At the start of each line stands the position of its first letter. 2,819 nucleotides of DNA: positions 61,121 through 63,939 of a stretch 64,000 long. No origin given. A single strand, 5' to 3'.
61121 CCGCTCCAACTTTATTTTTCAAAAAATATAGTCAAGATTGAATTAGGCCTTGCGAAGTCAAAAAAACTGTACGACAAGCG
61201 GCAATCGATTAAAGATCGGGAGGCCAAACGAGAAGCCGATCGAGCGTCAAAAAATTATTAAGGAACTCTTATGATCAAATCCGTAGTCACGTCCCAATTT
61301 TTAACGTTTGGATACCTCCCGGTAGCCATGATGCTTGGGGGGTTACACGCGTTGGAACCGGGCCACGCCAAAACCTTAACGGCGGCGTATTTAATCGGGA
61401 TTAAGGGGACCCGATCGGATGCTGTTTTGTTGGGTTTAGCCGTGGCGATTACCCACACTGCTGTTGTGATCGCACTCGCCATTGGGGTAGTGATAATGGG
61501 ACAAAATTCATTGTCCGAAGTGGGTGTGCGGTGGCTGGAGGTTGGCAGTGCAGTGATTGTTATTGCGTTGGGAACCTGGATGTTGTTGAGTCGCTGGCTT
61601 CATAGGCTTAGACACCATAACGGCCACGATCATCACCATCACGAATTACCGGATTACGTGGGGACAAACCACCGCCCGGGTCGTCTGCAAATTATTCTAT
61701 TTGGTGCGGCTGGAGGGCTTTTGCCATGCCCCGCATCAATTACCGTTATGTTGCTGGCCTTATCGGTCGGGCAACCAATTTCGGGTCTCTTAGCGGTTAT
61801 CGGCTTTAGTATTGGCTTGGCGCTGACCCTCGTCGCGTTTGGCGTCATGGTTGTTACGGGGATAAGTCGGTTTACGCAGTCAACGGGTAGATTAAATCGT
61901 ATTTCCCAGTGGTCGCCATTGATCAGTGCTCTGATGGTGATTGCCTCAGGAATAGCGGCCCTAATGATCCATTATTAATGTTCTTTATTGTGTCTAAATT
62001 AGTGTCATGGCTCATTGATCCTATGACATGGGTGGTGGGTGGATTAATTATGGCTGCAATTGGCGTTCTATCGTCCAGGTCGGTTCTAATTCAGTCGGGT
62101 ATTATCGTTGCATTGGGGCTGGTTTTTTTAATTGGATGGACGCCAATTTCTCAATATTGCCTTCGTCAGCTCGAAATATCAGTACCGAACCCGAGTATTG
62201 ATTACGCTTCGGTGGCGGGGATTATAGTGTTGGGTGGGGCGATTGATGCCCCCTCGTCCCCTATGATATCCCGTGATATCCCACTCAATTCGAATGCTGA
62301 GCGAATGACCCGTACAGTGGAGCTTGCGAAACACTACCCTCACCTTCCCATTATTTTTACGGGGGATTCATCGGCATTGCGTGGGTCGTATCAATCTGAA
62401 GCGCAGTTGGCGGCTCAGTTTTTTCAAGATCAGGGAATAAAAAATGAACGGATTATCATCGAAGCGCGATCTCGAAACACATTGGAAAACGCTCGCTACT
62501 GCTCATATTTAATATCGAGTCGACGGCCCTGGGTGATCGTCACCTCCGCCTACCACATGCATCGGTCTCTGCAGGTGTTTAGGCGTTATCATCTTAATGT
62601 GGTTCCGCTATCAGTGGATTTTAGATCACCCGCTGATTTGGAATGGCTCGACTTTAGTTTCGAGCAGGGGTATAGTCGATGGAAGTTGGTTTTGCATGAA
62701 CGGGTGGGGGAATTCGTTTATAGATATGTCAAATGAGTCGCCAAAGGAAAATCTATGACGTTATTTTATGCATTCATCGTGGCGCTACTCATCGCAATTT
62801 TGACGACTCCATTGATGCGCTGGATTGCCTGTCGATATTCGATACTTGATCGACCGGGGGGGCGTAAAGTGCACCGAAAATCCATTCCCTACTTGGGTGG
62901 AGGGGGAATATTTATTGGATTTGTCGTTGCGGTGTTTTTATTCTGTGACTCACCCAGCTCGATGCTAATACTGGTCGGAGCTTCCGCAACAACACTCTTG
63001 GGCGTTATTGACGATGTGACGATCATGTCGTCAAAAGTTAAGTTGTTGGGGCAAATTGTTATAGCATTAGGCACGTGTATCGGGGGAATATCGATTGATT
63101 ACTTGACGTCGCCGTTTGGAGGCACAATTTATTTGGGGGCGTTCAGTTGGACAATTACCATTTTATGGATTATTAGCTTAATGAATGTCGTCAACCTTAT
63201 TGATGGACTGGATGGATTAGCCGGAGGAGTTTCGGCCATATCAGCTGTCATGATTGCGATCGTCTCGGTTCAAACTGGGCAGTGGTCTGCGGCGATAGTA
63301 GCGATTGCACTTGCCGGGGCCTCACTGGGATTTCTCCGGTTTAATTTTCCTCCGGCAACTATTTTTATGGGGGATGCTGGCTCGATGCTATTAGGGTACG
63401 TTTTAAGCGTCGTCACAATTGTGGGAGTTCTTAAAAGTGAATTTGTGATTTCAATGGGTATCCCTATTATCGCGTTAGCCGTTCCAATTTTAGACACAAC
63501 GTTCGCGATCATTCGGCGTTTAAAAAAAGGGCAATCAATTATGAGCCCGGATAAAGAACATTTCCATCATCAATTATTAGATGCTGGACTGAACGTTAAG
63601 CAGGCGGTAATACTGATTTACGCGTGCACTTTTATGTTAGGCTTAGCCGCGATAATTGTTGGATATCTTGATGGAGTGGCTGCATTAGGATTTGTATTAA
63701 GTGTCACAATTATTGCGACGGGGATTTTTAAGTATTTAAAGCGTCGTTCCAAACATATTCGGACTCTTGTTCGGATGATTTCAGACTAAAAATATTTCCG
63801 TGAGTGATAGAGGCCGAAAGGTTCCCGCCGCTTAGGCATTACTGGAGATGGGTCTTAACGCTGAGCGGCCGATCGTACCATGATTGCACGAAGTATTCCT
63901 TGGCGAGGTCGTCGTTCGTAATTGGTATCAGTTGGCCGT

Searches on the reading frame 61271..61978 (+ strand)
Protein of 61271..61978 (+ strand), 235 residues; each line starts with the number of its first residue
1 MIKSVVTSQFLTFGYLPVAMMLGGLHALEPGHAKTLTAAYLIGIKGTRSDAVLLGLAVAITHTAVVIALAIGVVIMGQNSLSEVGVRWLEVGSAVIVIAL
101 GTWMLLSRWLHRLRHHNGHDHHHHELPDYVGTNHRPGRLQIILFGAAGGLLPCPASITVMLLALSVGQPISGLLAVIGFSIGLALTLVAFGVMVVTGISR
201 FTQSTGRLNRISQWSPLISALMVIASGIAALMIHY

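Call 75: search_protein_families(library=pfam, proteins=[window:61271-61978:+], max_evalue=0.00001)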
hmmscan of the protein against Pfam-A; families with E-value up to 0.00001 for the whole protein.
window:61271-61978:+ (235 aa): 2 families
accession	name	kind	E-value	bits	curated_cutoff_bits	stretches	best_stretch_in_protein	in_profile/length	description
PF03824.22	NicO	-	2.9e-19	69.9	27.7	1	16-134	5-129/287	High-affinity nickel-transport protein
PF13386.12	DsbD_2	-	7.5e-12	46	24.9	1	67-212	52-189/199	Cytochrome C biogenesis protein transmembrane region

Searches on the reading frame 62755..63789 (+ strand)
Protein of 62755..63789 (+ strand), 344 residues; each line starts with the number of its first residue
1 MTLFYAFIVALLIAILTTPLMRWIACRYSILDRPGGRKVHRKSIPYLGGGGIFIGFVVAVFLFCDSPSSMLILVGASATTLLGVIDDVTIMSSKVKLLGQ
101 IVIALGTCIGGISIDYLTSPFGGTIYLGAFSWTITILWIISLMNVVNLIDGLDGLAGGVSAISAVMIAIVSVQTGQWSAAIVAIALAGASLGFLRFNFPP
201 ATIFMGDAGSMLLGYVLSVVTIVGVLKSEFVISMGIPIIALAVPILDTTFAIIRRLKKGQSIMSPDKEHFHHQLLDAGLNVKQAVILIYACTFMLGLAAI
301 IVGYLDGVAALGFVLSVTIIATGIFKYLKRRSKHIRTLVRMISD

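Call 75: search_protein_families(library=pfam, proteins=[window:62755-63789:+], max_evalue=0.00001)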
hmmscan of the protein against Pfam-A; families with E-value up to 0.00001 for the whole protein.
window:62755-63789:+ (344 aa): 1 family
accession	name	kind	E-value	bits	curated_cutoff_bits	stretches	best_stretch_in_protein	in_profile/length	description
PF00953.26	Glycos_transf_4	-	3.9e-40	137.9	27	1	71-224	3-159/160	Glycosyl transferase family 4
